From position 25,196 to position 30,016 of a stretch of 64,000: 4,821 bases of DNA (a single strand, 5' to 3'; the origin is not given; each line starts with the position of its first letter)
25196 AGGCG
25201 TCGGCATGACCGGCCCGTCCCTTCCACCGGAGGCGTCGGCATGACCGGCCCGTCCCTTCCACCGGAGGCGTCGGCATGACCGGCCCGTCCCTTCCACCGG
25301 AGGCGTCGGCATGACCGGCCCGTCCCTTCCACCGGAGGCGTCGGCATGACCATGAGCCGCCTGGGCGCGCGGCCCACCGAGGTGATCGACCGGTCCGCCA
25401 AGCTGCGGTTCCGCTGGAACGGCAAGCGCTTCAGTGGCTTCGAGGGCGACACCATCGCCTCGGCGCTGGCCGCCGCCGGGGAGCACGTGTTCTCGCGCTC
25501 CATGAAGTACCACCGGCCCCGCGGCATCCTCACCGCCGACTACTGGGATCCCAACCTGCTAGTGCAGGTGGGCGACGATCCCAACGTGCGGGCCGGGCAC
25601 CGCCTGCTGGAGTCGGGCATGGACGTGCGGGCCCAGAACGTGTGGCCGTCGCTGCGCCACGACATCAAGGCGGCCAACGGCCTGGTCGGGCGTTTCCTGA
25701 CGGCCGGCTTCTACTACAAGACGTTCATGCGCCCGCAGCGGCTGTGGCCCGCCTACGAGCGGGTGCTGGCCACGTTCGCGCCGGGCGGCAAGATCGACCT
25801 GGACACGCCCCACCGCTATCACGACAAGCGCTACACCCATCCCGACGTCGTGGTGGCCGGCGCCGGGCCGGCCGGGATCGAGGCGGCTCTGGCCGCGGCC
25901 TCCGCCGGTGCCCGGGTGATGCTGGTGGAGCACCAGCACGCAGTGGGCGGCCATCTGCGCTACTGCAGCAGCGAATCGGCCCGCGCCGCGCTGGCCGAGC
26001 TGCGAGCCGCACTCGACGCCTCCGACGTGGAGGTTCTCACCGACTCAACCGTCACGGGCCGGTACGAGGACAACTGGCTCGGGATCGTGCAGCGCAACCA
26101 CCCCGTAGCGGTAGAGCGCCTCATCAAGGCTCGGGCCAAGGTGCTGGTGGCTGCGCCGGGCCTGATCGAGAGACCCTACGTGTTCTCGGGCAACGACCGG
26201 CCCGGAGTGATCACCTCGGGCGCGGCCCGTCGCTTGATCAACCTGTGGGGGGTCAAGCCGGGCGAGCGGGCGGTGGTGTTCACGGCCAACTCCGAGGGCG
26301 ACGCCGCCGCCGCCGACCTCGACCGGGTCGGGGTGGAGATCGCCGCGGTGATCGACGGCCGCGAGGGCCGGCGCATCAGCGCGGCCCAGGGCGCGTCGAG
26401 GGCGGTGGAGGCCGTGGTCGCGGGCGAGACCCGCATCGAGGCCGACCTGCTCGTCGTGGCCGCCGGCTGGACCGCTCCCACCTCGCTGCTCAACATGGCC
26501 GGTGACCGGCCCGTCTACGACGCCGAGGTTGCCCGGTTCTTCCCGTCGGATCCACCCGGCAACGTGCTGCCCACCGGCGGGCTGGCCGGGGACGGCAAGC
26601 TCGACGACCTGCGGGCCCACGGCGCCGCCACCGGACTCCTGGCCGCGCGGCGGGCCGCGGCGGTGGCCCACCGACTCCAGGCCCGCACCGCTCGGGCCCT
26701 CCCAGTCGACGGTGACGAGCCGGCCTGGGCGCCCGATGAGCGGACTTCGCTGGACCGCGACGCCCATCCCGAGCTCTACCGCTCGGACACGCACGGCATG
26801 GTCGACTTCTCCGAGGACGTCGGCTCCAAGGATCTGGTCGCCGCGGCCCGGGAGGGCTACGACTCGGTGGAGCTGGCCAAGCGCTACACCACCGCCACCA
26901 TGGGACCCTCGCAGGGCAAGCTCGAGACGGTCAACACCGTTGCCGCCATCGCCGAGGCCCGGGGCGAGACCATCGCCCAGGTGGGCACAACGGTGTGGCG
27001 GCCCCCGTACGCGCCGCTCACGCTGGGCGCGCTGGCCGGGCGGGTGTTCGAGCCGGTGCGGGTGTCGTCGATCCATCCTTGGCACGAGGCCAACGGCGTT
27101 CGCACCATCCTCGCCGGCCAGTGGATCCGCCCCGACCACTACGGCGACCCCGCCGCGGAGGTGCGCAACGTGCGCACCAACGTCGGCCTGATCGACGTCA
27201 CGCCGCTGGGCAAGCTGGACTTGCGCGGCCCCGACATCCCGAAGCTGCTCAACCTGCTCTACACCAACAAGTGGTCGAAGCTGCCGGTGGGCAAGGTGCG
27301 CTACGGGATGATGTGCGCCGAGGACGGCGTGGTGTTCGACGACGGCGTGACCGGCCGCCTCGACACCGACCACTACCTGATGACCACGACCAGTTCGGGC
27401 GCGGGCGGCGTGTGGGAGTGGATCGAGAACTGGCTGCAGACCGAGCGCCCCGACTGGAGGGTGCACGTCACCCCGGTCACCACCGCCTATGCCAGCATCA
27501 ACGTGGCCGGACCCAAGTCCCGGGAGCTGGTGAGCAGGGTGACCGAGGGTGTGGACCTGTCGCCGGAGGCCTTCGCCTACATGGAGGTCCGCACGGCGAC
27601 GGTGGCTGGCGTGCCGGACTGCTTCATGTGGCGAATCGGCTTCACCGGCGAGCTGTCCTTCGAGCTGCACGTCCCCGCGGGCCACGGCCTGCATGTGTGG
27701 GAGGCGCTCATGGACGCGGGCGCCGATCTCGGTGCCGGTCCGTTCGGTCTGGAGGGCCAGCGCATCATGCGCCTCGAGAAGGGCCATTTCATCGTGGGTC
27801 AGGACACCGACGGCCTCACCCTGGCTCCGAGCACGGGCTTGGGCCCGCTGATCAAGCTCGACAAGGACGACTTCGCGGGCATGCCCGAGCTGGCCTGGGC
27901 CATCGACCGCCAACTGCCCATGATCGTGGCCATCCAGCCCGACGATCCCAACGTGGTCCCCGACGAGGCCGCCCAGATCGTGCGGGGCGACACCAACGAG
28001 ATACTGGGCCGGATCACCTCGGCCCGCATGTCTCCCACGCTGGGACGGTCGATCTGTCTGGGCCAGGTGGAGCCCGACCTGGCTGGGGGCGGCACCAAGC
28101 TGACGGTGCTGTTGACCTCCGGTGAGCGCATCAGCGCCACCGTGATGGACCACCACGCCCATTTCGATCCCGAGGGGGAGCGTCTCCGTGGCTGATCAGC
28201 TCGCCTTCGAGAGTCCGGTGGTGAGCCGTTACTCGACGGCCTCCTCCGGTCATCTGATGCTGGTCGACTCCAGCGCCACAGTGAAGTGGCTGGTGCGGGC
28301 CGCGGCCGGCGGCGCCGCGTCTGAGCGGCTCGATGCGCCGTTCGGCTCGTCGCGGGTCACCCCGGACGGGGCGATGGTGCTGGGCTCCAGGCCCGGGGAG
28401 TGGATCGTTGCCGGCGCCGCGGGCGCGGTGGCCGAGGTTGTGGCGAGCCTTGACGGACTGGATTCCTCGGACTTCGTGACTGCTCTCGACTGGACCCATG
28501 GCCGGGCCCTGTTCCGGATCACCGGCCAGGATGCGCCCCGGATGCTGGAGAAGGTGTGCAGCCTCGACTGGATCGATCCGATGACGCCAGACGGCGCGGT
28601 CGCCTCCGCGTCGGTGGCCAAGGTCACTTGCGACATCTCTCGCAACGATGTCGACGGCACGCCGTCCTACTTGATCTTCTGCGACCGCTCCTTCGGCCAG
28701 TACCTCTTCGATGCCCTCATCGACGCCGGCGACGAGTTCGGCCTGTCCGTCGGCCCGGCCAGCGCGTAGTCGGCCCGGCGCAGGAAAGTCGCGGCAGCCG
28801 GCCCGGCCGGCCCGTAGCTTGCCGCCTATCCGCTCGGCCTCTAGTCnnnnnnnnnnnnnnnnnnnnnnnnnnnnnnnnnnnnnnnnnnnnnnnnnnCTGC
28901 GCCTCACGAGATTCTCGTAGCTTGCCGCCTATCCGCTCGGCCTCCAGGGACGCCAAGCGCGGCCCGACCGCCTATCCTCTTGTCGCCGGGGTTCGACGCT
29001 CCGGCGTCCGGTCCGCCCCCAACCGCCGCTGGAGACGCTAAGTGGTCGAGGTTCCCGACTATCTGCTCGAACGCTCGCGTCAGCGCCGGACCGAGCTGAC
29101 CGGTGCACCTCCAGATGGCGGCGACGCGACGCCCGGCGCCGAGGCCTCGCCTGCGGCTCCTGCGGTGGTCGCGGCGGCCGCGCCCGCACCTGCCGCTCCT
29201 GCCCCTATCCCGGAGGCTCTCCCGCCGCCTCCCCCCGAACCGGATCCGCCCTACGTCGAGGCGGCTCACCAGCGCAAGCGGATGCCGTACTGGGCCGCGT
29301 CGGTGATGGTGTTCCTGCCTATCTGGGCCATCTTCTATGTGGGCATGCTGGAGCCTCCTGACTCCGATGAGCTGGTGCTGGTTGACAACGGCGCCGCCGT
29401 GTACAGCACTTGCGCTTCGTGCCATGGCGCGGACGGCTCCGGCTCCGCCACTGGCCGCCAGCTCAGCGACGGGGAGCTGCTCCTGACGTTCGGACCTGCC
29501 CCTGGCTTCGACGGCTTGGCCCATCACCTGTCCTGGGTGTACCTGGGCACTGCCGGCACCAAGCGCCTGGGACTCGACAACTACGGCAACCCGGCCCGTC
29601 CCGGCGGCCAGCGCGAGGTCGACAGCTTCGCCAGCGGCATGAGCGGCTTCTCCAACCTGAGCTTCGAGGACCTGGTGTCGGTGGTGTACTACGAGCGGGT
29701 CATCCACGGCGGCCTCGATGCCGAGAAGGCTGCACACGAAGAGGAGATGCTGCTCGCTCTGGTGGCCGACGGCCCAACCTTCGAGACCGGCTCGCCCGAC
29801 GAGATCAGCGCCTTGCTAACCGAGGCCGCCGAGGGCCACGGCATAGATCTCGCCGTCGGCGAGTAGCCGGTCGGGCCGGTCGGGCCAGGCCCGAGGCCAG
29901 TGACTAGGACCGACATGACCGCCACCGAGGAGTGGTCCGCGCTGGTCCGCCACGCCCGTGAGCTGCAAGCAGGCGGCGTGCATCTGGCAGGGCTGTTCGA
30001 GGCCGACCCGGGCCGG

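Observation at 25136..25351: Six-unit 35-bp tandem array between soxD and soxA forming a chain of overlapping relay mini-ORFs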

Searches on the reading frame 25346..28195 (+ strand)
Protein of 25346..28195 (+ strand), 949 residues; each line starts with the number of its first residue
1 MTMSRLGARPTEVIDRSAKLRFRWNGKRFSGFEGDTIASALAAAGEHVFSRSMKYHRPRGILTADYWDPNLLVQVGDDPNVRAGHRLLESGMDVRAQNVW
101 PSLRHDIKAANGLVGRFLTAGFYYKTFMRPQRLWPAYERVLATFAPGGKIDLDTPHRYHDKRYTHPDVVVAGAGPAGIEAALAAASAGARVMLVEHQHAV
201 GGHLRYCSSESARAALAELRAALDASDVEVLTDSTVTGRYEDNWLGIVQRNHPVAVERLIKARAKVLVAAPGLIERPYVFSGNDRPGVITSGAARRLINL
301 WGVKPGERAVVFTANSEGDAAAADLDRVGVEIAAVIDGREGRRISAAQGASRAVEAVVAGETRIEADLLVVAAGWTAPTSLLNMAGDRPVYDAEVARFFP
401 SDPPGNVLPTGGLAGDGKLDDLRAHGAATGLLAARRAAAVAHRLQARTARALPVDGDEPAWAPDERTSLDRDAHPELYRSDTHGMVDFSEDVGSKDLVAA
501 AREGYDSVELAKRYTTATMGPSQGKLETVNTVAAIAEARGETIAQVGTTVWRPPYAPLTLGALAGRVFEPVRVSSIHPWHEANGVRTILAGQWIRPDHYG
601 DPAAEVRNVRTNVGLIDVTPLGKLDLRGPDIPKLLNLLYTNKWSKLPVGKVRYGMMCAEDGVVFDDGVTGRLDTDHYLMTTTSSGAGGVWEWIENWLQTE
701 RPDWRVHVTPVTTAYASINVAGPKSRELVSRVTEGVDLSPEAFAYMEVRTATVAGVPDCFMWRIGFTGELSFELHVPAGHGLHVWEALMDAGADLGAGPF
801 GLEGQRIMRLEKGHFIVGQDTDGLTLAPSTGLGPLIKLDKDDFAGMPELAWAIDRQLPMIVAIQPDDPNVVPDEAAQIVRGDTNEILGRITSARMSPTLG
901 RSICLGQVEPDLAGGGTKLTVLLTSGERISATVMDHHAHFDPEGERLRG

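Call 6: search_protein_families(library=ncbifam, proteins=[window:25346-28195:+])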
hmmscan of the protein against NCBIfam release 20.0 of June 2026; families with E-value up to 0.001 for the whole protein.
window:25346-28195:+ (949 aa): 43 families (the best 25 are shown)
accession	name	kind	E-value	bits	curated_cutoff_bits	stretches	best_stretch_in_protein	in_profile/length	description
TIGR01372.1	soxA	subfamily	3.3e-255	849.5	1164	2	354-948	399-995/996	sarcosine oxidase subunit alpha family protein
NF001567.0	PRK00389.1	subfamily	4.9e-54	183.6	300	1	574-923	6-338/359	glycine cleavage system aminomethyltransferase GcvT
NF053776.1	TmaoDeMthMsil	equivalog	8.7e-44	150.2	1100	1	601-948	417-762/763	trimethylamine N-oxide demethylase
TIGR00528.1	gcvT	equivalog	7.7e-38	130.3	235.85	1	575-922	5-344/362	glycine cleavage system aminomethyltransferase GcvT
NF010093.0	PRK13579.1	equivalog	7.2e-28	97.4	459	1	575-935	13-360/371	glycine cleavage system aminomethyltransferase GcvT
NF009133.0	PRK12486.1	equivalog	1.8e-18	66.6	410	1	581-933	22-363/369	dimethylsulfoniopropionate demethylase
TIGR03997.1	mycofact_OYE_2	equivalog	3.5e-10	38.9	793.15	1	167-224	381-442/645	mycofactocin system FadH/OYE family oxidoreductase 2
NF003585.0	PRK05249.1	equivalog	8.1e-09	34.6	465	1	164-203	5-44/464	Si-specific NAD(P)(+) transhydrogenase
NF009477.0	PRK12843.1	equivalog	6.8e-08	31.4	758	1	165-204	16-55/578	FAD-dependent oxidoreductase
TIGR03996.1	mycofact_OYE_1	hypoth_equivalog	6e-07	28.3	627.9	1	160-223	367-430/633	mycofactocin system FadH/OYE family oxidoreductase 1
TIGR02032.1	GG-red-SF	subfamily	1.2e-06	28.4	158.8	1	167-202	2-37/297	geranylgeranyl reductase family protein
NF009410.0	PRK12771.1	subfamily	1.6e-06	27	516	1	163-207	136-180/566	NAD(P)-binding protein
NF045599.1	bili_reduct_long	exception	1.6e-06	26.6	750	1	165-210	381-426/641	bilirubin reductase, long form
NF040770.1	hetero_SS_HdrA2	exception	3.8e-06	25.3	1100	1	164-204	138-178/777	CoB-CoM heterodisulfide reductase HdrA2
NF047633.1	SyrngDmethDesA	equivalog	4e-06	25.6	800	1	623-800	58-235/453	syringate O-demethylase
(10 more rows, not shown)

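Call 7: search_protein_families(library=pfam, proteins=[window:25346-28195:+])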
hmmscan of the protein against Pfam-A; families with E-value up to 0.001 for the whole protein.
window:25346-28195:+ (949 aa): 12 families
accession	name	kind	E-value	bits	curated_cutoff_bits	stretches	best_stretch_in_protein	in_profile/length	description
PF01571.26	GCV_T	-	3.8e-63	213.6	25.6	1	577-830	2-250/255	Aminomethyltransferase folate-binding domain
PF17806.6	SO_alpha_A3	-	3.3e-27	95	23.1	1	485-566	5-87/87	Sarcosine oxidase A3 domain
PF13510.11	Fer2_4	-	3.8e-22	78.6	22.8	1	18-98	2-81/82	2Fe-2S iron-sulfur cluster binding domain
PF08669.17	GCV_T_C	-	4.9e-13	49.2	25.9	1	860-935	3-75/80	Glycine cleavage T-protein C-terminal barrel domain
PF12831.13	FAD_oxidored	-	2.4e-10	40.7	27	1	167-204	1-38/416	FAD dependent oxidoreductase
PF07992.20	Pyr_redox_2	-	1.9e-09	37.8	26.1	1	167-278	2-112/291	Pyridine nucleotide-disulphide oxidoreductase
PF00890.30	FAD_binding_2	-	9.9e-09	35.3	20.4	1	167-233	1-66/414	FAD binding domain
PF01134.28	GIDA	-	2.1e-06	27.5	22.1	1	167-225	1-58/391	Glucose inhibited division protein A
PF03486.20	HI0933_like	-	3.1e-05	24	50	1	167-205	2-40/244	HI0933-like protein Rossmann domain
PF01946.23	Thi4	-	6.9e-05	22.6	26.2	1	162-202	14-55/235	Thi4 family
PF13450.12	NAD_binding_8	-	0.00028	21.5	21.9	0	170-205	1-36/68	NAD(P)-binding Rossmann-like domain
PF00070.33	Pyr_redox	-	0.00081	20.3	22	0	168-236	2-63/82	Pyridine nucleotide-disulphide oxidoreductase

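Call 8: find_encoding_contigs(protein=window:25346-28195:+, flank=3000, max_places=10)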
Protein window:25346-28195:+ (949 aa): 1 contig read that carries it; 1 place shown.
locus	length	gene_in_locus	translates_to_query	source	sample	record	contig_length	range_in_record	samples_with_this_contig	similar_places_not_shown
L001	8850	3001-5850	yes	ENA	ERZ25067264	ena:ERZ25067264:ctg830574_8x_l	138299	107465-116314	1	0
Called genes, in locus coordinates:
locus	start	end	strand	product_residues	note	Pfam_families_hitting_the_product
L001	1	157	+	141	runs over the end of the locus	PF04075:F420H2_quin_red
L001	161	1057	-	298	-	PF00126:HTH_1, PF03466:LysR_substrate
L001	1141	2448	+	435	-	PF01266:DAO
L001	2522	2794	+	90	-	PF04267:SoxD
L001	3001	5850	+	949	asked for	PF13510:Fer2_4, PF00890:FAD_binding_2, PF01134:GIDA (weak), PF07992:Pyr_redox_2 (weak), PF12831:FAD_oxidored, PF17806:SO_alpha_A3, PF01571:GCV_T, PF08669:GCV_T_C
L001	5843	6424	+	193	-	PF01571:GCV_T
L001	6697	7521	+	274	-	PF00034:Cytochrom_C (faint)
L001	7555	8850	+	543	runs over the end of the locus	PF00342:PGI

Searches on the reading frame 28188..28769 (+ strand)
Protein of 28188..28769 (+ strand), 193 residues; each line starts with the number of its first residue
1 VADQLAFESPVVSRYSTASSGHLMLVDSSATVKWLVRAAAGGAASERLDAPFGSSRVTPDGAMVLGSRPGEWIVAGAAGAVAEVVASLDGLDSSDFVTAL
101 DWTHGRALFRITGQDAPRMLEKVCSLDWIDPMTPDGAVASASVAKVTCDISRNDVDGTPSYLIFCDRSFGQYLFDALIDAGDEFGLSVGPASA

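Call 6: search_protein_families(library=ncbifam, proteins=[window:28188-28769:+])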
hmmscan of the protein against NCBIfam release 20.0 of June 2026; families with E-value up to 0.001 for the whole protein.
window:28188-28769:+ (193 aa): 1 family
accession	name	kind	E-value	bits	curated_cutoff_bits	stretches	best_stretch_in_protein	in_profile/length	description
TIGR01375.1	soxG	subfamily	2.5e-15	56.7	143.95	1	60-183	31-152/152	sarcosine oxidase subunit gamma family protein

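Call 7: search_protein_families(library=pfam, proteins=[window:28188-28769:+])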
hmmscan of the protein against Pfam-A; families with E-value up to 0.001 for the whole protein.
window:28188-28769:+ (193 aa): 1 family
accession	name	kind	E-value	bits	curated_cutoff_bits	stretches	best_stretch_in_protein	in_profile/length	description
PF01571.26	GCV_T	-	1.3e-06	28.3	25.6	1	63-186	95-217/255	Aminomethyltransferase folate-binding domain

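Call 11: find_encoding_contigs(protein=window:28188-28769:+, flank=5000, max_places=10)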
Protein window:28188-28769:+ (193 aa): 1 contig read that carries it; 1 place shown.
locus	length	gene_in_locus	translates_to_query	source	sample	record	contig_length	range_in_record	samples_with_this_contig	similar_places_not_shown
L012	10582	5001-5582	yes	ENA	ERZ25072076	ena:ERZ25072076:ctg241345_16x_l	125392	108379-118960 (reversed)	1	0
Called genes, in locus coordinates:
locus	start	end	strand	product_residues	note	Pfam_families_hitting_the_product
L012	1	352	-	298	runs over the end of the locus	PF00126:HTH_1, PF03466:LysR_substrate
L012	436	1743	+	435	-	PF01266:DAO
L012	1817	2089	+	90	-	PF04267:SoxD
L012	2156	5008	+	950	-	PF13510:Fer2_4, PF00890:FAD_binding_2 (weak), PF01946:Thi4 (faint), PF07992:Pyr_redox_2 (weak), PF12831:FAD_oxidored, PF17806:SO_alpha_A3, PF01571:GCV_T, PF08669:GCV_T_C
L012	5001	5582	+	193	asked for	PF01571:GCV_T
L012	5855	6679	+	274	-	PF00034:Cytochrom_C (faint)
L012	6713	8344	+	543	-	PF00342:PGI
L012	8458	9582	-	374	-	PF13173:AAA_14, PF13635:DUF4143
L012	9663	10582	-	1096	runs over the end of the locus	PF00271:Helicase_C (weak)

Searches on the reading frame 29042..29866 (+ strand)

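Call 6: search_protein_families(library=ncbifam, proteins=[window:29042-29866:+])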
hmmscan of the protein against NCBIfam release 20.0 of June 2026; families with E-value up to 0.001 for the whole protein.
window:29042-29866:+ (274 aa): 0 families

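Call 7: search_protein_families(library=pfam, proteins=[window:29042-29866:+])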
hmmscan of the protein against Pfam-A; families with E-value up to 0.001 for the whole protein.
window:29042-29866:+ (274 aa): 1 family
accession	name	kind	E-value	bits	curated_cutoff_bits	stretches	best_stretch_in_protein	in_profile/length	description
PF00034.26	Cytochrom_C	-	8.9e-06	27.4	21.3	1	114-217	1-85/90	Cytochrome c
